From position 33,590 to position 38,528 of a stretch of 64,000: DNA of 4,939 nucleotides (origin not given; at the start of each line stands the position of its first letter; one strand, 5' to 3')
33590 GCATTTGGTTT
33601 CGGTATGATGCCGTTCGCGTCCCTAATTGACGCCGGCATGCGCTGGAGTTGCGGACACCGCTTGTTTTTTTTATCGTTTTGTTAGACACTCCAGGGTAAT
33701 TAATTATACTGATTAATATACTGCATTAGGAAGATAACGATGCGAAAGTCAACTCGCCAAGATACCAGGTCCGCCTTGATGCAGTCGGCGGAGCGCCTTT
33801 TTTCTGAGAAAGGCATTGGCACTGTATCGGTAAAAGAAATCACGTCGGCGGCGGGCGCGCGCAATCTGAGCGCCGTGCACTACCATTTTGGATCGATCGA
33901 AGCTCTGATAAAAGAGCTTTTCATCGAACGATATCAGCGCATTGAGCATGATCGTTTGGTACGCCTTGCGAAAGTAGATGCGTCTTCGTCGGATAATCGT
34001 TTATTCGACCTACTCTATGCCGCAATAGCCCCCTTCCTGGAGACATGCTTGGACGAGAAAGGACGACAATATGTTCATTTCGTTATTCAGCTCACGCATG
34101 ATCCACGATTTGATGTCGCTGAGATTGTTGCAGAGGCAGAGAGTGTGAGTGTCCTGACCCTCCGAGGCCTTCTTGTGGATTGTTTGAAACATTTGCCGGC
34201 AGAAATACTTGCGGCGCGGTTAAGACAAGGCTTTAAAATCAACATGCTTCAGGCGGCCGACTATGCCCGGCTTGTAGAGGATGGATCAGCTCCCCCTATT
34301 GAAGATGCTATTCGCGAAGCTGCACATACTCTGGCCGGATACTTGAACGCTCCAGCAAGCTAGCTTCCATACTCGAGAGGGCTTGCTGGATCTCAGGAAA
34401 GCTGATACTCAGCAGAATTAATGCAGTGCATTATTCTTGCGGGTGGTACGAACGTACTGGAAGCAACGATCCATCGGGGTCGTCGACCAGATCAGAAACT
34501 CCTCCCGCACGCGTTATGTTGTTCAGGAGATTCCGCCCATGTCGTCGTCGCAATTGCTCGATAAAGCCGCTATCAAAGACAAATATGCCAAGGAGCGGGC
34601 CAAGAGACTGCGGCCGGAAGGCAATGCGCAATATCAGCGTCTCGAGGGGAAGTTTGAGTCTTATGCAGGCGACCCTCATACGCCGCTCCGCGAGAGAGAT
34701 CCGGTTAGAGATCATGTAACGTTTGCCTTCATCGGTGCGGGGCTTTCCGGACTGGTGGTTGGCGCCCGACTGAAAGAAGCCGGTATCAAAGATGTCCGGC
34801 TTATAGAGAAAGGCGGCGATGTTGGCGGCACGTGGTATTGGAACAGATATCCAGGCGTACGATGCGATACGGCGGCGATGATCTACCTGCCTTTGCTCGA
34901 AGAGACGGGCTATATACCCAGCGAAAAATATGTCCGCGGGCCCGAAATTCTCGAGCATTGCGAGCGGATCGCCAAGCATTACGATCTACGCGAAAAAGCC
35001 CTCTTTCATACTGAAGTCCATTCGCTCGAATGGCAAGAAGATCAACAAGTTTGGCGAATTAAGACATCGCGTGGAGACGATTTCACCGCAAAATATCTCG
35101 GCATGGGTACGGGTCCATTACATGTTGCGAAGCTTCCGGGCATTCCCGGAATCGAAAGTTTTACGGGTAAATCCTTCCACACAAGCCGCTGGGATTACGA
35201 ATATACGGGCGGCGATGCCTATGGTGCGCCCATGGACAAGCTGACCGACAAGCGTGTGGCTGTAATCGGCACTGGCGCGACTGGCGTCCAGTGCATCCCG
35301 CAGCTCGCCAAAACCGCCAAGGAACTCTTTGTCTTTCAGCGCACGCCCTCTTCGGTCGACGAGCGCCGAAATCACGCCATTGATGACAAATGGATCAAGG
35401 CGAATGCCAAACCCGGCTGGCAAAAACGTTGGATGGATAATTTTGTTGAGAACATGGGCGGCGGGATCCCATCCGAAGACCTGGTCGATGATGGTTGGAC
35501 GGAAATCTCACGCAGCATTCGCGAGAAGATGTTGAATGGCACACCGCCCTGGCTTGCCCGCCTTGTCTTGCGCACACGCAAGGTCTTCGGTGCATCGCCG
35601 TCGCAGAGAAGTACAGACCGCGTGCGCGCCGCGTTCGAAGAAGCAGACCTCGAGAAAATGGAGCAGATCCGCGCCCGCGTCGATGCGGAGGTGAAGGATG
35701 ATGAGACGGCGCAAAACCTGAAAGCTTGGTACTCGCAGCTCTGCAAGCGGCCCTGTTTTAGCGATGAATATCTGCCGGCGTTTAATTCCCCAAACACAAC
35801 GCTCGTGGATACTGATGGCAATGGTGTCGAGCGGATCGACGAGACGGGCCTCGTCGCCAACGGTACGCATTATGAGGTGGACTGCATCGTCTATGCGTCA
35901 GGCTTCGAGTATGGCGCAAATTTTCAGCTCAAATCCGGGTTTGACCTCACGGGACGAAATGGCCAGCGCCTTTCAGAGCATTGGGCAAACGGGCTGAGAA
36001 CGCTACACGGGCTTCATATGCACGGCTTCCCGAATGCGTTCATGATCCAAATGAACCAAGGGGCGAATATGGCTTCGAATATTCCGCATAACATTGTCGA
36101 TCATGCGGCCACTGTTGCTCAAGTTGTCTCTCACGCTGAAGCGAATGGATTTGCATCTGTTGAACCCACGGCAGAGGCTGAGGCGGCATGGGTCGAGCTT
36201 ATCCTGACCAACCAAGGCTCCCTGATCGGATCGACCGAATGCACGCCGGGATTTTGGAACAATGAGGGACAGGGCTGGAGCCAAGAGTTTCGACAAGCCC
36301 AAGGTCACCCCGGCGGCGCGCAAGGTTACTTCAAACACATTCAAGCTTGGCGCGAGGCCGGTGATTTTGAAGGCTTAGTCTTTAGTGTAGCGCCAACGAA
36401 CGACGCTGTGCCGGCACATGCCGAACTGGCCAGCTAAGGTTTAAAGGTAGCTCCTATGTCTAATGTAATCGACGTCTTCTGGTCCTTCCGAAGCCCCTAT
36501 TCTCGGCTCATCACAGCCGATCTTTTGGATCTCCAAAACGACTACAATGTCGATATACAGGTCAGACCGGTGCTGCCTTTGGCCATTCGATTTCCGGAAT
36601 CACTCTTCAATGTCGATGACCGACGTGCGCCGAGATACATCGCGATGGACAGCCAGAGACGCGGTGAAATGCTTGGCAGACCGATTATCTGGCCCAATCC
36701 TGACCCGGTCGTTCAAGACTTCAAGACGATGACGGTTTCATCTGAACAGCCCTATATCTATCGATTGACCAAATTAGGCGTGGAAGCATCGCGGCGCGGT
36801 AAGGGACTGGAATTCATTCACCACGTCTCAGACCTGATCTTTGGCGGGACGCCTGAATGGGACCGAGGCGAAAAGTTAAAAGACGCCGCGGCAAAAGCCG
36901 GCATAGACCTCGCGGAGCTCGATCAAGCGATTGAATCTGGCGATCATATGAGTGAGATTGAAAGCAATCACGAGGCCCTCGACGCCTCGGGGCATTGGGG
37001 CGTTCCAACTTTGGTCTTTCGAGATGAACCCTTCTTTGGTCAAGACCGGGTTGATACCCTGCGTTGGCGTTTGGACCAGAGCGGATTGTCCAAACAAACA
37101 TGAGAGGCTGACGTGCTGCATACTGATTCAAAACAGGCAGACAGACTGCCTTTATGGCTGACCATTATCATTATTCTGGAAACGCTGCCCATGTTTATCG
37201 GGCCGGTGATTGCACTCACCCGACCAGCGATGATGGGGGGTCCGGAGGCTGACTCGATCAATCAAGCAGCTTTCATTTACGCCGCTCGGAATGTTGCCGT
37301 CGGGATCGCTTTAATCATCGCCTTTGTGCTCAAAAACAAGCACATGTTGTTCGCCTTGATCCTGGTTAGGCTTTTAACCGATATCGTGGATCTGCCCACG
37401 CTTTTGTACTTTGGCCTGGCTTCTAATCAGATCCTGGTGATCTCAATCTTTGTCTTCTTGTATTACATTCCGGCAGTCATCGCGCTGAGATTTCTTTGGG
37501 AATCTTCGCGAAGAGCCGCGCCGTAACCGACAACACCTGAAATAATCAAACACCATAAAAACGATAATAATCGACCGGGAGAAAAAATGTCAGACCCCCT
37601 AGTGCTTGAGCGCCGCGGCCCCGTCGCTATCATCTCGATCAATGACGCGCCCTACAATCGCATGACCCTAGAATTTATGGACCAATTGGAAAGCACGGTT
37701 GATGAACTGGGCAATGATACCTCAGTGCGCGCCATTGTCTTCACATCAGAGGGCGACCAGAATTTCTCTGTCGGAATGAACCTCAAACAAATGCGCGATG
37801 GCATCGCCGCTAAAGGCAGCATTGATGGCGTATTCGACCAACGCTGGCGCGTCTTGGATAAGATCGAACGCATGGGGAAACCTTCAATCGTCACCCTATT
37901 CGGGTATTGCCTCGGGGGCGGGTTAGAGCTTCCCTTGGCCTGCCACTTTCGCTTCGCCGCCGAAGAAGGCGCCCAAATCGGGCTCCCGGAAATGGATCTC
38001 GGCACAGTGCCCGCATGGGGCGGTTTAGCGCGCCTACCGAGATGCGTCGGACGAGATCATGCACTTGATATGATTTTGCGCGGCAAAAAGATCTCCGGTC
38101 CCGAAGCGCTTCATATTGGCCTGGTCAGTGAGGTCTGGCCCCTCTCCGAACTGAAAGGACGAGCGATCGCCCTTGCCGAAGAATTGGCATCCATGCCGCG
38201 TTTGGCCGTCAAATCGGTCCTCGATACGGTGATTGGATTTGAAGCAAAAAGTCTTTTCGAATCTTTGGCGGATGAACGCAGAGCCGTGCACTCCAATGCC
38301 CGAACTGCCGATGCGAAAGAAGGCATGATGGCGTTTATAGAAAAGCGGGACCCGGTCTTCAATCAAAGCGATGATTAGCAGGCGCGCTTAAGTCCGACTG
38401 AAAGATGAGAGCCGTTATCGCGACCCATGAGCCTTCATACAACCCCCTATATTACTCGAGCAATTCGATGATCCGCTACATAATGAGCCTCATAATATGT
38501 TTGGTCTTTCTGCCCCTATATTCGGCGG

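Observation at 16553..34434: Ten intergenic copies of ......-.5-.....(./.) link nine promoter gaps into one apparent regulon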

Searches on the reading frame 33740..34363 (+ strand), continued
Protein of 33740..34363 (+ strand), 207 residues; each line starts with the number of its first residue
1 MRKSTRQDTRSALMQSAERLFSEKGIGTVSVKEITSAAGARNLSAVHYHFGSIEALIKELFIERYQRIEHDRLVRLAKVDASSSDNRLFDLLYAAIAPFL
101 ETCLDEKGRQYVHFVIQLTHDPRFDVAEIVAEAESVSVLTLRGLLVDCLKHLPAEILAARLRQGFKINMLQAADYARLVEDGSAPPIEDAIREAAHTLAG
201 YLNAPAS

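Call 37: find_encoding_contigs(protein=P0007, flank=10000, max_places=2)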
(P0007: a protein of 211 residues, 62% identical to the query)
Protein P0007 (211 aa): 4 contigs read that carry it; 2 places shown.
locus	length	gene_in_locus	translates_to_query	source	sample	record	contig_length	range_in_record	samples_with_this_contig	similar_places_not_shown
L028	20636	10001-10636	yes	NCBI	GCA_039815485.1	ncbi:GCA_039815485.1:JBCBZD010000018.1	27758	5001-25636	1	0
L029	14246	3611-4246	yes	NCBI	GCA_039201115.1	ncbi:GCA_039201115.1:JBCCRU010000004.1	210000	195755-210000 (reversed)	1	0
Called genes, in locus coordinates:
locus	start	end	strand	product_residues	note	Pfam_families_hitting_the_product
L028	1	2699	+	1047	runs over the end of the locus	PF00873:ACR_tran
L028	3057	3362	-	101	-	-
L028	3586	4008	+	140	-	PF20101:DUF6491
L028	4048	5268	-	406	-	PF00108:Thiolase_N, PF02803:Thiolase_C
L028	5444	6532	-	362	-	PF00561:Abhydrolase_1, PF12697:Abhydrolase_6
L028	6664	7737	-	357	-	PF00561:Abhydrolase_1, PF12697:Abhydrolase_6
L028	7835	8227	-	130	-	-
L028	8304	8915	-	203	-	PF02798:GST_N, PF13417:GST_N_3, PF13409:GST_N_2, PF00043:GST_C (weak)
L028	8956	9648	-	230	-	PF02798:GST_N (weak), PF13417:GST_N_3, PF13409:GST_N_2, PF13410:GST_C_2 (weak), PF00043:GST_C, PF14497:GST_C_3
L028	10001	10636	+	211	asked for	PF00440:TetR_N, PF17939:TetR_C_30 (faint)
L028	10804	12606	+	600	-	PF07992:Pyr_redox_2 (faint), PF00743:FMO-like, PF13450:NAD_binding_8, PF13738:Pyr_redox_3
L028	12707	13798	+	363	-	PF23023:Anti-Pycsar_Apyc1 (weak), PF00753:Lactamase_B (weak), PF12706:Lactamase_B_2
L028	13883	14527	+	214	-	PF01323:DSBA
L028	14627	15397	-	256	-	PF00106:adh_short, PF08659:KR, PF13561:adh_short_C2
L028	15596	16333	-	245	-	PF25182:NonGDSL (weak), PF00657:Lipase_GDSL, PF13472:Lipase_GDSL_2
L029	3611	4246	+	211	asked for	PF00440:TetR_N, PF17939:TetR_C_30 (faint)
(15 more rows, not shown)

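Call 42: search_protein_families(library=ncbifam, proteins=[window:33740-34363:+], max_evalue=0.00001)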
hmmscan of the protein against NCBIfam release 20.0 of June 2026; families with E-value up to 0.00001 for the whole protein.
window:33740-34363:+ (207 aa): 8 families
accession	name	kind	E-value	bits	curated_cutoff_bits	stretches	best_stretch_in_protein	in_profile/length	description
NF053516.1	TranRepPrsAVib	equivalog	7.5e-13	48.8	300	1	5-101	3-97/208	TetR family transcriptional repressor PsrA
NF051852.1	efflux_TF_MtrR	exception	1.7e-08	34.5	280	1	3-71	5-72/205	multidrug efflux system transcriptional repressor MtrR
NF050111.1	TransRegSACE7040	equivalog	1.2e-07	31.8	250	1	9-79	2-71/186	SACE_7040 family transcriptional regulator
NF007949.0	PRK10668.1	equivalog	1.5e-06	27.9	271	1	3-69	6-71/216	multidrug efflux transporter transcriptional repressor AcrR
NF037937.1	septum_RefZ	equivalog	2.2e-06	27.7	180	1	11-67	2-57/195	forespore capture DNA-binding protein RefZ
NF041196.1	ScbR_bind_reg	equivalog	2.5e-06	27.8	150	1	8-69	6-66/191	ScbR family autoregulator-binding transcription factor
NF058643.1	TranRegCurRPseudo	equivalog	5.7e-06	26.1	300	1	3-93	2-90/193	TetR family transcriptional repressor CurR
NF011572.0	PRK14996.1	equivalog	9.3e-06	25.6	144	0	5-92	5-87/192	TetR family transcriptional regulator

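Call 50: predict_structure(alignment_id=A2)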
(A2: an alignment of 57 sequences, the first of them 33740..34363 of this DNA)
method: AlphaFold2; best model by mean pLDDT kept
length: 207 residues; sequences in the alignment: 57
mean_pLDDT: 93.2   pTM: 0.86
mean pLDDT of the five models: 93.2, 92.5, 92.5, 92.3, 91.1
residues with pLDDT >= 90: 180; 70-90: 23; 50-70: 4; < 50: 0
segments of 3 or more residues with pLDDT < 50: none
pLDDT, mean of each block of 10 residues (from residue 1): 73 95 93 95 91 95 93 96 93 97 96 94 91 89 94 94 93 97 98 98 92
secondary structure, 60 per line:
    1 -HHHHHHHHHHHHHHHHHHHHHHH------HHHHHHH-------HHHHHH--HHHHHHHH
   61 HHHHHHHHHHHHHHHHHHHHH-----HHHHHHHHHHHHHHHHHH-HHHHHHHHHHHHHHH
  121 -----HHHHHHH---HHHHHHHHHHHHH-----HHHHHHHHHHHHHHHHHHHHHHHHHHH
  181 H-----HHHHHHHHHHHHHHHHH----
elements in order: H2-24 H31-37 H45-50 H53-81 H87-104 H106-120 H126-132 H136-148 H154-181 H187-203
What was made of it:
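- On TetR-family transcriptional regulators: AF2 model with pLDDT 93.2 and 10 helices (call 50).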

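Call 52: fold_search(model_id=the predicted structure, library=pdb)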
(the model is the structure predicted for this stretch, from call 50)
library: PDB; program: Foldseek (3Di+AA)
matches with E <= 10: 764; with E <= 0.001: 69
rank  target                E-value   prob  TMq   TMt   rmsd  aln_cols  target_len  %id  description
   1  2fbq                  3.2e-06  1.00  0.75  0.73   4.2       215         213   21  The crystal structure of transcriptional regulator PA3006 (released 2005-12-20)
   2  6hrz_A                1.7e-05  1.00  0.52  0.54   5.7       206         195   21  EthR2 in complex with compound 4 (BDM72170) (released 2019-02-27)
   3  5wm9_D                4.6e-05  1.00  0.47  0.49   7.1       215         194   21  Crystal Structure of TetR family regulator Rv0078 from Mycobacterium tuberculosis (released 2018-07-04)
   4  6c31_C                6.3e-05  1.00  0.58  0.61   5.1       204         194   19  Crystal structure of TetR family protein Rv0078 in complex with DNA (released 2018-07-04)
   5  5wm9_A                6.3e-05  1.00  0.54  0.56   5.8       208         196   23  Crystal Structure of TetR family regulator Rv0078 from Mycobacterium tuberculosis (released 2018-07-04)
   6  6c31_A                6.3e-05  1.00  0.49  0.52   6.4       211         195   22  Crystal structure of TetR family protein Rv0078 in complex with DNA (released 2018-07-04)
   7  5n1c_B                7.2e-05  1.00  0.52  0.55   5.8       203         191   22  Iodinated form of the Mycobacterium tuberculosis repressor EthR2 (released 2017-04-26)
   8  3pas_C                8.7e-05  1.00  0.71  0.76   3.7       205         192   15  Crystal structure of a TetR family transcription regulator (Maqu_1417) from MARINOBACTER AQUAEOLEI VT8 at 1.90 A resol (released 2010-11-17)
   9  6hry_B                1.1e-04  1.00  0.51  0.53   6.2       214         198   24  EthR2 in complex with compound 3 (BDM72719) (released 2019-02-27)
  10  6yj2_A                1.3e-04  1.00  0.53  0.57   5.8       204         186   22  Structural and DNA binding studies of the transcriptional repressor Rv2506 (BkaR) from Mycobacterium tuberculosis supp (released 2021-04-14)
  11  5n1c_A                1.3e-04  1.00  0.54  0.56   5.7       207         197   22  Iodinated form of the Mycobacterium tuberculosis repressor EthR2 (released 2017-04-26)
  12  6hs0_B                1.4e-04  1.00  0.52  0.53   6.3       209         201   22  EthR2 in complex with compound 5 (BDM71847) (released 2019-02-27)
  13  3pas_A                1.4e-04  1.00  0.67  0.72   4.1       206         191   16  Crystal structure of a TetR family transcription regulator (Maqu_1417) from MARINOBACTER AQUAEOLEI VT8 at 1.90 A resol (released 2010-11-17)
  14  3pas_B                1.4e-04  1.00  0.66  0.71   4.2       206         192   16  Crystal structure of a TetR family transcription regulator (Maqu_1417) from MARINOBACTER AQUAEOLEI VT8 at 1.90 A resol (released 2010-11-17)
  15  5fgl_B                1.5e-04  1.00  0.75  0.76   4.0       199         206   12  Co-crystal Structure of NicR2_Hsp (released 2016-12-21)
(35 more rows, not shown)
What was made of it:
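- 33740..34363 (+): TetR-family regulator (207 aa), the proposed cognate repressor. AF2 model pLDDT 93 with a TetR fold; best PDB match PA3006/PsrA, TM 0.75, 21% identity (calls 50, 52).
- On TetR-family transcriptional regulators: All top Foldseek PDB matches are TetR-family proteins (call 52).
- Closest known: PsrA. Same: It is the best structural match to the model (TM 0.75; call 52).
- Closest known: EthR-EthA and EthR2. Same: EthR2/Rv0078 structures are among the top Foldseek matches (call 52).
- The model has a TetR fold at pLDDT 93 (calls 50, 52).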

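Call 59: find_encoding_contigs(protein=window:33740-34363:+, flank=10000, max_places=4)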
Protein window:33740-34363:+ (207 aa): 1 contig read that carries it; 1 place shown.
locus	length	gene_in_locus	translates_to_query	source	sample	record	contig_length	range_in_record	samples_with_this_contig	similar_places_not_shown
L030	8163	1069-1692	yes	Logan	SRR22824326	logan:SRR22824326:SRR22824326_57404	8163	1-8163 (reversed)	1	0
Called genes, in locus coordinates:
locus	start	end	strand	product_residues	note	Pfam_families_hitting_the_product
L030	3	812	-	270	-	?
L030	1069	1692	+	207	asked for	PF00440:TetR_N, PF17939:TetR_C_30 (weak)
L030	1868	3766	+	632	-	PF00743:FMO-like, PF07992:Pyr_redox_2, PF13450:NAD_binding_8, PF13738:Pyr_redox_3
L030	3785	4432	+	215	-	PF01323:DSBA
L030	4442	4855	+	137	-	PF14087:DUF4267 (weak)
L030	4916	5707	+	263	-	PF00378:ECH_1, PF16113:ECH_2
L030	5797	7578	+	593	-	PF00884:Sulfatase, PF16347:SGSH_C (weak)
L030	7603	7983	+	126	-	-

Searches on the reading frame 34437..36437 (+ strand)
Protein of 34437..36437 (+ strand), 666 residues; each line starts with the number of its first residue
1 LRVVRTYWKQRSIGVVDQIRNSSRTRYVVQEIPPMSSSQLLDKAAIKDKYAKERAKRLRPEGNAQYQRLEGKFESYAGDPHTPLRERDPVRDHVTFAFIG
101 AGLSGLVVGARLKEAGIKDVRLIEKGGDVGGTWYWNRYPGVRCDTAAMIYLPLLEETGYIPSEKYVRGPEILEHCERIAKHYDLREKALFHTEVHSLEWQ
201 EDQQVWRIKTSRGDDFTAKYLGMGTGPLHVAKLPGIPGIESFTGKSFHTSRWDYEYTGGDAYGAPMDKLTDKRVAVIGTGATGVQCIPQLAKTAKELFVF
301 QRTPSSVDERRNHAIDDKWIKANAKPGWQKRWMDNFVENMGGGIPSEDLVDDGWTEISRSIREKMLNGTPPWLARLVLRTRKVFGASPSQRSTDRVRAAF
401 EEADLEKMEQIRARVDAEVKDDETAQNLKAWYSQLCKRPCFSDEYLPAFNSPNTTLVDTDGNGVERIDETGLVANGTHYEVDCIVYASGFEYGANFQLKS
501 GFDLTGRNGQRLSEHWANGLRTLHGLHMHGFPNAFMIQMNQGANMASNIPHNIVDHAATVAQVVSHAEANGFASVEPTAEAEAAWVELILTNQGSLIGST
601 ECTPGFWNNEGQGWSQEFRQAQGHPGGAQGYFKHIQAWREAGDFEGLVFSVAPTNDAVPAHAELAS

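Call 8: search_protein_families(library=pfam, proteins=[window:34437-36437:+])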
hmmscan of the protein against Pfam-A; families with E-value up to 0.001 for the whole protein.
window:34437-36437:+ (666 aa): 6 families
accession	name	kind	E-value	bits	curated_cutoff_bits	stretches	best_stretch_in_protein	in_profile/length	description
PF13738.12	Pyr_redox_3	-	4.6e-13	49.5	30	1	99-309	3-202/305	Pyridine nucleotide-disulphide oxidoreductase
PF13450.12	NAD_binding_8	-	9.8e-13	48.6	21.9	1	99-152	2-54/68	NAD(P)-binding Rossmann-like domain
PF00743.25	FMO-like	-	3.1e-11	42.9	22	1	96-310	4-222/532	Flavin-binding monooxygenase-like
PF07992.20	Pyr_redox_2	-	1.3e-09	38.4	26.1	1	97-313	4-183/291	Pyridine nucleotide-disulphide oxidoreductase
PF01593.30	Amino_oxidase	-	0.00013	21.8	19.8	0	103-152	1-49/443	Flavin containing amine oxidoreductase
PF01266.30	DAO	-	0.00083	19.4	27.9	0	99-134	5-40/353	FAD dependent oxidoreductase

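Call 20: search_solved_structures(query=window:34539-36437:+, max_evalue=0.00001)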
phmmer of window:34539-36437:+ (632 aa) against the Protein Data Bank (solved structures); distinct sequences matched with E-value up to 0.00001: 42.
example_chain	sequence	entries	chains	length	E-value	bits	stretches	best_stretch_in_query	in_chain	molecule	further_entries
5mq6_A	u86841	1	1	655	3.9e-128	431.7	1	12-613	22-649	Pyridine nucleotide-disulfide oxidoreductase-like protein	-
4ap3_A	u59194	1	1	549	3e-72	247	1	63-564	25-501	STEROID MONOOXYGENASE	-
4aos_A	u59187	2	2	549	5.3e-72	246.2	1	63-564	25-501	STEROID MONOOXYGENASE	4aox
4ap1_A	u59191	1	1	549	8.3e-72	245.6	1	63-564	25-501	STEROID MONOOXYGENASE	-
1w4x_A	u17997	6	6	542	1.3e-70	241.6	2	54-287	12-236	PHENYLACETONE MONOOXYGENASE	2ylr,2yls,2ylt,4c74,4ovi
2ylw_A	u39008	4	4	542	3.2e-70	240.3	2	54-287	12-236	PHENYLACETONE MONOOXYGENASE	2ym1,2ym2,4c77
2ylz_A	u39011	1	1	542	5.9e-70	239.5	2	54-287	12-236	PHENYLACETONE MONOOXYGENASE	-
8xg8_A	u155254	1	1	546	1.5e-69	238.2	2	54-287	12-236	Phenylacetone monooxygenase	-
2ylx_A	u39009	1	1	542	1.6e-69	238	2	54-287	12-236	PHENYLACETONE MONOOXYGENASE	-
8xg7_A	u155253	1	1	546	1.9e-69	237.8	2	54-287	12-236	Phenylacetone monooxygenase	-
8xg9_A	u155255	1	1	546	2.4e-69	237.5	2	54-287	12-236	Phenylacetone monooxygenase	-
4d03_A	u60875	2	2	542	6e-69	236.1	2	54-287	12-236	PHENYLACETONE MONOOXYGENASE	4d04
3uov_A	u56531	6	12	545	1.3e-66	228.5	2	56-272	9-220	OTEMO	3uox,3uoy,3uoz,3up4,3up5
5m0z_A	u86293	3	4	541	3.3e-66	227.1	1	64-554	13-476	Cyclohexanone Monooxygenase from Thermocrispum municipale. | Cyclohexanone Monooxygenase from Thermocrispum municipale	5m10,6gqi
7v8o_A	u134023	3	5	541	8.7e-66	225.7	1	64-554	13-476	Cyclohexanone Monooxygenase from Thermocrispum municipale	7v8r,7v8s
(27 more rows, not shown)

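Call 42: search_protein_families(library=ncbifam, proteins=[window:34539-36437:+], max_evalue=0.00001)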
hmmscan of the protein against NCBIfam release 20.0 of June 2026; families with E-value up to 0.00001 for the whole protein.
window:34539-36437:+ (632 aa): 3 families
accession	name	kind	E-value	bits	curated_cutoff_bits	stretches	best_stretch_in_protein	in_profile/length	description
NF045818.1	Neo-PentlctneDsynPtlE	equivalog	4.2e-198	659.2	1100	1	12-613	1-584/587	neopentalenolactone/pentalenolactone D synthase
NF040505.1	ArsO_flavin_mono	equivalog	6.4e-14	52.2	425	1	64-271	5-194/346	ArsO family NAD(P)H-dependent flavin-containing monooxygenase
TIGR04046.1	MSMEG_0569_nitr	hypoth_equivalog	8.4e-06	25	498.35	0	63-264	4-188/400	MSMEG_0569 family flavin-dependent oxidoreductase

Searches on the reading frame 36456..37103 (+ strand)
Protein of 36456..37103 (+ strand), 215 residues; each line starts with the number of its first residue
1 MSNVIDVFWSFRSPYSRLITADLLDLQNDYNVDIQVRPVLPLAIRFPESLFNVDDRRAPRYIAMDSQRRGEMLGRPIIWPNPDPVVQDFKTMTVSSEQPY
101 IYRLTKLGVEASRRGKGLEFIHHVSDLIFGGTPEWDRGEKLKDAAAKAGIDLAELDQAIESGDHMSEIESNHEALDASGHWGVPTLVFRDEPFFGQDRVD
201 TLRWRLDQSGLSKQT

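Call 8: search_protein_families(library=pfam, proteins=[window:36456-37103:+])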
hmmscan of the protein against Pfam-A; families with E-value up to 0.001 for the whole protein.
window:36456-37103:+ (215 aa): 1 family
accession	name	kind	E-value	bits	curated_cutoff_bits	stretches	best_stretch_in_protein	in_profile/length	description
PF01323.26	DSBA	-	1.2e-16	61.5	25.6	1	4-206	1-190/191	DSBA-like thioredoxin domain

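Call 27: search_solved_structures(query=window:36456-37103:+, max_evalue=0.001)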
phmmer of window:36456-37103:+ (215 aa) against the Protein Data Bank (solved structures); distinct sequences matched with E-value up to 0.001: 1.
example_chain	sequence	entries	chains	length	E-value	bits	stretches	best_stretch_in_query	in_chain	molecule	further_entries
2imd_A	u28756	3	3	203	3.7e-05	26.7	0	4-202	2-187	2-hydroxychromene-2-carboxylate isomerase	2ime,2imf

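Call 42: search_protein_families(library=ncbifam, proteins=[window:36456-37103:+], max_evalue=0.00001)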
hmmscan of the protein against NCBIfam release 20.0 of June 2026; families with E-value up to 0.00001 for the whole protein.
window:36456-37103:+ (215 aa): 0 families

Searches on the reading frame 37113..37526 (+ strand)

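Call 8: search_protein_families(library=pfam, proteins=[window:37113-37526:+])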
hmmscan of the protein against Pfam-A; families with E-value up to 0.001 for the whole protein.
window:37113-37526:+ (137 aa): 1 family
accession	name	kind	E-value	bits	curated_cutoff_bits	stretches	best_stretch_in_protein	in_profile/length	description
PF14087.12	DUF4267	-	1.3e-05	25.5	27.8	1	47-106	30-91/110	Domain of unknown function (DUF4267)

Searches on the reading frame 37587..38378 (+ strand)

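Call 10: search_protein_families(library=pfam, proteins=[window:37587-38378:+])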
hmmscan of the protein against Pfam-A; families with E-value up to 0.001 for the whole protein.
window:37587-38378:+ (263 aa): 2 families
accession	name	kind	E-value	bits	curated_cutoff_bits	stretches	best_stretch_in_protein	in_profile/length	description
PF00378.25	ECH_1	-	9.7e-48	163.1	27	1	11-260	4-250/251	Enoyl-CoA hydratase/isomerase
PF16113.10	ECH_2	-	6.6e-25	88.8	27.2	1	22-239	11-227/335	Enoyl-CoA hydratase/isomerase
